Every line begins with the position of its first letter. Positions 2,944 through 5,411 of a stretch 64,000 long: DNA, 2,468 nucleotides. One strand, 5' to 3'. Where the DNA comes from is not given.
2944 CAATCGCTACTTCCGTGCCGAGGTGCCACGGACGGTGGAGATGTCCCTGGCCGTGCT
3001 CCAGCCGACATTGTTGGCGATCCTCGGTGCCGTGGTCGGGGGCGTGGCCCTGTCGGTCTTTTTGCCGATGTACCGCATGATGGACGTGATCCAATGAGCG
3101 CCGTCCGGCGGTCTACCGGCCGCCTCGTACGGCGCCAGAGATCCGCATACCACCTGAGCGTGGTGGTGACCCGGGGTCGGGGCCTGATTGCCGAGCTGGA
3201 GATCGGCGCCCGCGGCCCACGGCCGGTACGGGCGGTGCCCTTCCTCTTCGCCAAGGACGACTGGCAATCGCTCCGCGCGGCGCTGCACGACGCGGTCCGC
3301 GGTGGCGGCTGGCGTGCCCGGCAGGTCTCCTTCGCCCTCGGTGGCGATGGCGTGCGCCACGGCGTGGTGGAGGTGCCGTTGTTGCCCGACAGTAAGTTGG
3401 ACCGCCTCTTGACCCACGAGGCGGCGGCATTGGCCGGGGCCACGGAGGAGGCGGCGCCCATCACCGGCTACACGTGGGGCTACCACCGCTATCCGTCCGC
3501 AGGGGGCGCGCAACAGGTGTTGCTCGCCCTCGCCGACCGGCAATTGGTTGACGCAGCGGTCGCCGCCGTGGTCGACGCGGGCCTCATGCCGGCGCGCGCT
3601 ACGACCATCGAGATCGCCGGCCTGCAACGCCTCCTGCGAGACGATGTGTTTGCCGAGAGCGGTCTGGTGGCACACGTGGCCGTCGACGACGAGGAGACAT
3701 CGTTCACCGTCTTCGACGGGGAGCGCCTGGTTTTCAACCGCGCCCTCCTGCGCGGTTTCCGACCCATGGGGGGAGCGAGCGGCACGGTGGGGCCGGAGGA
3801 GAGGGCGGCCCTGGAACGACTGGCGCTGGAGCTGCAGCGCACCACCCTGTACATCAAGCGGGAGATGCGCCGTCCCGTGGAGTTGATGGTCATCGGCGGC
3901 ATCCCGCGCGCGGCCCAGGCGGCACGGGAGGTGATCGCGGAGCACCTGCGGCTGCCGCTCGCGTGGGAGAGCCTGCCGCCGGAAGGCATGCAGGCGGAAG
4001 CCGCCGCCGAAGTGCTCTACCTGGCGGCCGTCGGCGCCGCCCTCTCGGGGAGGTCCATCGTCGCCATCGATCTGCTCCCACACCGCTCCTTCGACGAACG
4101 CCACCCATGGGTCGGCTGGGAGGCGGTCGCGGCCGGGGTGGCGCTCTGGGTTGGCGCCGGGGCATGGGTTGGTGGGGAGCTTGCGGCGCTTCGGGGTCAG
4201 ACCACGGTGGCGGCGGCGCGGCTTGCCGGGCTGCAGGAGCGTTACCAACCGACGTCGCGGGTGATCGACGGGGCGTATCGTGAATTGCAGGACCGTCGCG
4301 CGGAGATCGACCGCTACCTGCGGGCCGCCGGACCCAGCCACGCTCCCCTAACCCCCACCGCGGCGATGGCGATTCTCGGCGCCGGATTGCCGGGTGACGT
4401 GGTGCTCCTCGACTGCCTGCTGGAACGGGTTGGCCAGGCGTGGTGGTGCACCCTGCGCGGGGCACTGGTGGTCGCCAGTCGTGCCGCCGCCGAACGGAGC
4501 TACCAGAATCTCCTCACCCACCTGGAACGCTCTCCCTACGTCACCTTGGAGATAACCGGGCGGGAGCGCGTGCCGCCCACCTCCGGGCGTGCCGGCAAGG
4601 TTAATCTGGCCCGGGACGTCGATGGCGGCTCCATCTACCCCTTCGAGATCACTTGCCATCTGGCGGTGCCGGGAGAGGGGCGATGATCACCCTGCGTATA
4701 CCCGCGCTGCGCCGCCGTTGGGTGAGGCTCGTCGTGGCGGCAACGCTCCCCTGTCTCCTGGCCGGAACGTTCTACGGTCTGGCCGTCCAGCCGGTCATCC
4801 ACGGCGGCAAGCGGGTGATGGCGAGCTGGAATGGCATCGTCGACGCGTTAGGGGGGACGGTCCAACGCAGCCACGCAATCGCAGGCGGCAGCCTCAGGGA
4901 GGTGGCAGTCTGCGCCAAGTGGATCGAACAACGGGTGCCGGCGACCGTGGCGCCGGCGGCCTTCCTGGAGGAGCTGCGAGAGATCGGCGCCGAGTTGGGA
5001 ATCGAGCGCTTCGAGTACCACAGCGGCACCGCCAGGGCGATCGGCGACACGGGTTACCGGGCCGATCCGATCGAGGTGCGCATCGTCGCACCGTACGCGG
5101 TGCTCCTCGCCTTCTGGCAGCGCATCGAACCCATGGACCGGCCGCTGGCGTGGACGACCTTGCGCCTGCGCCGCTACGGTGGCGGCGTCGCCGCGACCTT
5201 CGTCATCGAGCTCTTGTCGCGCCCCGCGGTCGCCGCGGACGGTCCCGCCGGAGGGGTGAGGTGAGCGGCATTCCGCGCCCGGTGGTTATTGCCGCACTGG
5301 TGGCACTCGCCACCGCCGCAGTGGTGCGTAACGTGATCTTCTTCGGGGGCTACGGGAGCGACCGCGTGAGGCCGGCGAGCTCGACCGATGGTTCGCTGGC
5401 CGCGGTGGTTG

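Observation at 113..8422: Compact T2SS/T4P-like assembly cluster with a GspL-like PilM-PilN fusion and a self-lipidated short secretin, but no pilins in view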

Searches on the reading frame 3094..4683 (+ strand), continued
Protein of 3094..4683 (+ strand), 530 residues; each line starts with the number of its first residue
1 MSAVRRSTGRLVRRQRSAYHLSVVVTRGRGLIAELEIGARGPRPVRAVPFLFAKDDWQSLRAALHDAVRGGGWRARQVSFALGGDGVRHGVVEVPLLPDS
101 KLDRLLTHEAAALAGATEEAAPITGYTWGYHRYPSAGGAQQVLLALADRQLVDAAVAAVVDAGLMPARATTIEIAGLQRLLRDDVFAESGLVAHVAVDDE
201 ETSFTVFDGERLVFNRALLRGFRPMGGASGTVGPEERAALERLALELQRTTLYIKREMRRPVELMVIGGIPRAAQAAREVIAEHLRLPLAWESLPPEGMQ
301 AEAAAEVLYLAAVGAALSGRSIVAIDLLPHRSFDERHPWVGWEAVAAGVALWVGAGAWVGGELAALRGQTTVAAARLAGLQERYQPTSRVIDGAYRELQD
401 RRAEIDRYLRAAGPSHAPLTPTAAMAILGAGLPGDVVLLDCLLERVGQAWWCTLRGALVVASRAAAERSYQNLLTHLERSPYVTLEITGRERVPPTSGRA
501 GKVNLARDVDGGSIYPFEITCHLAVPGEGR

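Call 48: search_protein_representatives(alignment_id=A2)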
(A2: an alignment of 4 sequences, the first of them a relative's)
Query: 4 sequences, 530 profile positions. Proteins with E-value up to 0.001 (for the whole library): 93; up to 1e-10: 9; up to 1e-30: 5. The best 93 are listed.
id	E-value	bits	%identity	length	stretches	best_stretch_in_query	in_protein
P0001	1.4e-297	1003.9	-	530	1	1-530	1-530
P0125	4.3e-104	365.4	-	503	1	23-523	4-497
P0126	2.1e-84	300.4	-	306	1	236-528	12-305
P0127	1.2e-68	248.4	-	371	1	21-383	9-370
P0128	1.3e-36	142.7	-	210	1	319-520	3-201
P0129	1.6e-14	69.8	-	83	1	2-69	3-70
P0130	3.0e-13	65.6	-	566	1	42-482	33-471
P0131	2.8e-12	62.4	-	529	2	62-270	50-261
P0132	6.3e-12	61.2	-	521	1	43-486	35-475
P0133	3.7e-09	52.1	-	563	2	46-175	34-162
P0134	4.3e-09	51.9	-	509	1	21-498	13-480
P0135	4.8e-09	51.7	-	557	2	65-216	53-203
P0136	2.3e-07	46.2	-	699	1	56-228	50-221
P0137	2.5e-07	46.1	-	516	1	22-484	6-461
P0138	2.9e-07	45.9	-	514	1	70-483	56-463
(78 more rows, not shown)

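Call 50: search_protein_families(library=pfam, alignment_id=A3, max_evalue=0.01)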
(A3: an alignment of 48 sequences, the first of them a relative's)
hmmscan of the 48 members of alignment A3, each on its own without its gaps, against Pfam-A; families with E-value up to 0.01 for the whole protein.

A. member 1, P0001 (530 aa): 0 families

B. families by the number of members that match (of 48 scanned): 13 families
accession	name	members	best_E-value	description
PF11104.14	PilM_2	37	1e-47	Type IV pilus assembly protein PilM;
PF05137.18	PilN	17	1.3e-12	Fimbrial assembly protein (PilN)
PF14450.12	FtsA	12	3.8e-14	Cell division protein FtsA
PF06723.19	MreB_Mbl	11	8.1e-09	MreB/Mbl protein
PF02782.22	FGGY_C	2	0.0011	FGGY family of carbohydrate kinases, C-terminal domain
PF01545.26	Cation_efflux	1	3.9e-68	Cation efflux family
PF16916.11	ZT_dimer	1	1.8e-10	Dimerisation domain of Zinc Transporter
PF05134.19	T2SSL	1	0.00029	Type II secretion system (T2SS), protein L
PF06240.19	COXG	1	0.002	Carbon monoxide dehydrogenase subunit G (CoxG)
PF09487.15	HrpB2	1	0.0021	Bacterial type III secretion protein (HrpB2)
PF21522.3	MreB-like_C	1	0.0023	Archaeal actin homologue MreB-like, C-terminal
PF25600.1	TRIM_CC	1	0.0071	TRIM protein coiled-coil region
PF00022.25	Actin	1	0.009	Actin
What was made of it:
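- On Type II secretion system: Among 48 relatives, 1 matches T2SSL against 37 for PilM_2 (call 50).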

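Call 51: search_protein_families(library=ncbifam, alignment_id=A3, max_evalue=0.01)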
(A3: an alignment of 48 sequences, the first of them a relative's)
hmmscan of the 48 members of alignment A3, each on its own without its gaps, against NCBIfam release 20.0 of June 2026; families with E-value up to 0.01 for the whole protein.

A. member 1, P0001 (530 aa): 1 family
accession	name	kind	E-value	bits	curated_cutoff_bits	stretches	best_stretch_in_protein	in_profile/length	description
NF045709.1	Amuc_1101_fam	equivalog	2.5e-05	23.3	650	1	237-411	259-443/608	Amuc_1101 family PilM-like pilus complex protein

B. families by the number of members that match (of 48 scanned): 26 families (the first 25 are shown)
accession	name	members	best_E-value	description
TIGR01175.1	pilM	40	2.1e-55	type IV pilus assembly protein PilM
NF045709.1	Amuc_1101_fam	38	2.2e-158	Amuc_1101 family PilM-like pilus complex protein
TIGR01174.1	ftsA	12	3.8e-16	cell division protein FtsA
NF011660.0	PRK15080.1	11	2.1e-10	ethanolamine utilization protein EutJ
NF010539.0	PRK13927.1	11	2.1e-08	rod shape-determining protein MreB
TIGR02529.1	EutJ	9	4.8e-09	ethanolamine utilization protein EutJ family protein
TIGR00904.1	mreB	7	9.7e-07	MreB/Mrl family cell shape determining protein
NF010540.1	PRK13929.1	6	6e-09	rod-share determining protein MreBH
NF007009.0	PRK09472.1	6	3.7e-08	cell division protein FtsA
TIGR01709.2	typeII_sec_gspL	2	3.2e-05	type II secretion system protein GspL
TIGR01297.1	CDF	1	1.8e-77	cation diffusion facilitator family transporter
NF033615.1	CDF_MamM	1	8.7e-52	magnetosome biogenesis CDF transporter MamM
NF033616.1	CDF_MamB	1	7.8e-46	magnetosome biogenesis CDF transporter MamB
NF050169.1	CatEfflxFieF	1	4.3e-43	cation efflux pump FieF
NF007064.0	PRK09509.1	1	1.7e-38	CDF family cation-efflux transporter FieF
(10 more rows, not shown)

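Call 71: search_solved_structures(query=A3, max_evalue=1)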
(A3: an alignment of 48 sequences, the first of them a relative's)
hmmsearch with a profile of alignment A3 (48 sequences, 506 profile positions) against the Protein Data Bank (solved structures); distinct sequences matched with E-value up to 1: 44.
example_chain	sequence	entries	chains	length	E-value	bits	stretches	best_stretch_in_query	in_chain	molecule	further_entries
3jc8_Ma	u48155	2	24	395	9.1e-65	222.3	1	1-312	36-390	Type IV pilus biogenesis protein PilM | PilM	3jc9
2ych_A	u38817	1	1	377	2.2e-64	221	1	7-313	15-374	COMPETENCE PROTEIN PILM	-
5eou_A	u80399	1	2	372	1.9e-54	188.3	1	2-323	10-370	Type 4 fimbrial biogenesis protein PilM,Type 4 fimbrial biogenesis protein PilN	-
5eox_A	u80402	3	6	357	9.3e-52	179.4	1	2-310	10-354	Type 4 fimbrial biogenesis protein PilM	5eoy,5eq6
3jc8_Na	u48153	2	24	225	9.6e-18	67.1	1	316-469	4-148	PilN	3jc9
7q6g_A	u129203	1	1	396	1.4e-10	43.5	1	6-307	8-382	Cell division protein FtsA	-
7q6d_A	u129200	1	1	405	1.8e-10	43.1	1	6-307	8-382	Cell division protein FtsA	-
7q6f_A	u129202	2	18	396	2.1e-07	33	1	126-283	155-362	Cell division protein FtsA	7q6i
4cze_A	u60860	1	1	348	2.1e-06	29.8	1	161-283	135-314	ROD SHAPE-DETERMINING PROTEIN MREB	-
4czf_A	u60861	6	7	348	2.1e-06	29.8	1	154-283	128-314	ROD SHAPE-DETERMINING PROTEIN MREB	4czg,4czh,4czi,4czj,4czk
4czl_A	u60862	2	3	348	2.7e-06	29.4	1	154-283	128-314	ROD SHAPE-DETERMINING PROTEIN MREB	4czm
4bhq_A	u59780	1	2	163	3.1e-06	29.2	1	362-481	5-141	COMPETENCE PROTEIN PILN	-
7zpt_M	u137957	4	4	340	3.3e-05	25.8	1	179-284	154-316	Cell shape-determining protein MreB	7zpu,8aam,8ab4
8azg_M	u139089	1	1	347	3.4e-05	25.7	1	179-284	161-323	Cell shape-determining protein MreB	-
1jce_A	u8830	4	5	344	3.7e-05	25.6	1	163-287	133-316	ROD SHAPE-DETERMINING PROTEIN MREB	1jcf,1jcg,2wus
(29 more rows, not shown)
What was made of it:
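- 3094..4686 (+): PilM-TM-PilN fusion (530 aa), MshI/GspL architecture. The actin-like domain spans roughly aa 20-320, the PilN-type DLLP motif is aa 326-329 (nt 4069-4080), the TM helix is about aa 339-361 (nt 4108-4176), a coiled coil follows, and the C-terminal alpha-beta domain spans aa 420-525. The family profile matches PilM at 9e-65 and PilN at 9.6e-18 (call 71).
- On Type II secretion system: The family profile matches GspL at E=0.94 (call 71).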

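Call 88: fold_search(model_id=the predicted structure, library=pdb)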
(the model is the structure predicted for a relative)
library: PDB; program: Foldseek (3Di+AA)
matches with E <= 10: 1135; with E <= 0.001: 2
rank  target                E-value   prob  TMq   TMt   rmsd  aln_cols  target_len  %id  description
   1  5eq6_A                4.4e-04  0.99  0.17  0.24  21.7       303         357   14  Pseudomonas aeruginosa PilM bound to AMP-PNP (released 2016-04-27)
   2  5eou_B                9.8e-04  0.98  0.18  0.26  22.5       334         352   15  Pseudomonas aeruginosa PilM:PilN1-12 bound to ATP (released 2016-04-27)
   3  5eoy_B                1.3e-03  0.95  0.18  0.25  22.3       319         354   14  Pseudomonas aeruginosa SeMet-PilM bound to ADP (released 2016-04-27)
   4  5eoy_A                1.6e-03  0.96  0.19  0.26  21.6       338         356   15  Pseudomonas aeruginosa SeMet-PilM bound to ADP (released 2016-04-27)
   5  3wt0_D                1.6e-03  0.99  0.17  0.23  16.2       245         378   11  Crystal Structure Analysis of Cell Division Protein (released 2015-04-29)
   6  5eox_B                1.6e-03  0.93  0.18  0.25  21.1       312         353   16  Pseudomonas aeruginosa PilM bound to ADP (released 2016-04-27)
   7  3wqt_A                3.3e-03  0.96  0.16  0.22  16.7       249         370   11  Staphylococcus aureus FtsA complexed with AMPPNP (released 2014-10-08)
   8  5eou_A                3.9e-03  0.95  0.18  0.26  20.2       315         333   13  Pseudomonas aeruginosa PilM:PilN1-12 bound to ATP (released 2016-04-27)
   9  3wt0_A                4.3e-03  0.97  0.17  0.24  16.2       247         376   11  Crystal Structure Analysis of Cell Division Protein (released 2015-04-29)
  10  5eox_A                4.3e-03  0.89  0.18  0.26  20.8       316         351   16  Pseudomonas aeruginosa PilM bound to ADP (released 2016-04-27)
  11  3f9m                  8.1e-03  0.97  0.15  0.18  14.9       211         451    8  Human pancreatic glucokinase in complex with glucose and activator showing a mobile flap (released 2008-12-02)
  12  3wt0_C                9.6e-03  0.92  0.17  0.23  15.9       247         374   11  Crystal Structure Analysis of Cell Division Protein (released 2015-04-29)
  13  4a2a_B                9.6e-03  0.84  0.16  0.21  16.3       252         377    7  Thermotoga maritima FtsA:FtsZ(336-351) (released 2012-04-25)
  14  4a2b                  1.1e-02  0.80  0.15  0.20  17.0       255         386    7  Thermotoga maritima FtsA with ATP gamma S (released 2012-04-25)
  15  3gg4_B                1.1e-02  0.89  0.10  0.10   7.1        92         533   18  The crystal structure of glycerol kinase from Yersinia pseudotuberculosis (released 2009-03-31)
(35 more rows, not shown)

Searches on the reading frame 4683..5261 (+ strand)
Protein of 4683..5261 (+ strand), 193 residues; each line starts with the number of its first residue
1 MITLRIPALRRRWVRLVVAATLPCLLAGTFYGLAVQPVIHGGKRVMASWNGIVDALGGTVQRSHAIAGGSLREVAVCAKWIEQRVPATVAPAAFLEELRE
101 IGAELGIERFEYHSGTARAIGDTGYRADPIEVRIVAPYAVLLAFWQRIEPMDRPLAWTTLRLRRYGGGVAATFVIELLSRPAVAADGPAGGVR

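Call 6: search_protein_families(library=pfam, proteins=[window:4683-5261:+], max_evalue=0.1)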
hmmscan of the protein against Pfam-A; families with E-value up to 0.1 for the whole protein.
window:4683-5261:+ (193 aa): 1 family
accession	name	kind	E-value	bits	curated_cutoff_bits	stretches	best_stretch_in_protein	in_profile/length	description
PF04350.18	PilO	-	0.099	13.2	22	0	83-162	44-121/145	Pilus assembly protein, PilO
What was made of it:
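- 4683..5264 (+): PilO/MshJ/GspM-like bitopic protein (193 aa), with a TM segment at aa 17-35. Pfam PilO is only E=0.099 (call 6).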

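Call 7: search_protein_families(library=ncbifam, proteins=[window:4683-5261:+], max_evalue=0.1)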
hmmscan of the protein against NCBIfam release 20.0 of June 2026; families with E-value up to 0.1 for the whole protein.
window:4683-5261:+ (193 aa): 0 families

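Call 54: search_solved_structures(query=A4, max_evalue=10)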
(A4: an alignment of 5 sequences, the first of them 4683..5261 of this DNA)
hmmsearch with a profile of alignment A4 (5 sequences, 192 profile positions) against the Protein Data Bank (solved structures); distinct sequences matched with E-value up to 10: 5.
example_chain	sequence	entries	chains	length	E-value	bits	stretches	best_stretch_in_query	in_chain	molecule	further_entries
3jc8_Oa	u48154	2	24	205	0.0017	21.4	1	23-171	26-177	PilO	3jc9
2lf0_A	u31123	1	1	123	0.47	13.4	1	51-113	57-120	Uncharacterized protein yibL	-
6uz8_A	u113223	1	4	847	0.77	12.8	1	38-108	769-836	Short transient receptor potential channel 6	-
7l2a_A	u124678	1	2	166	0.9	12.5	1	70-142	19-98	MPT synthase subunit 2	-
9ou7_DC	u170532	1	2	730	0.98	12.4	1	56-111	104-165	Elongation factor 2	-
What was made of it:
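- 4683..5264 (+): The family profile matches M. xanthus PilO (3jc8_O) at E=0.0017 over aa 23-171 (call 54).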
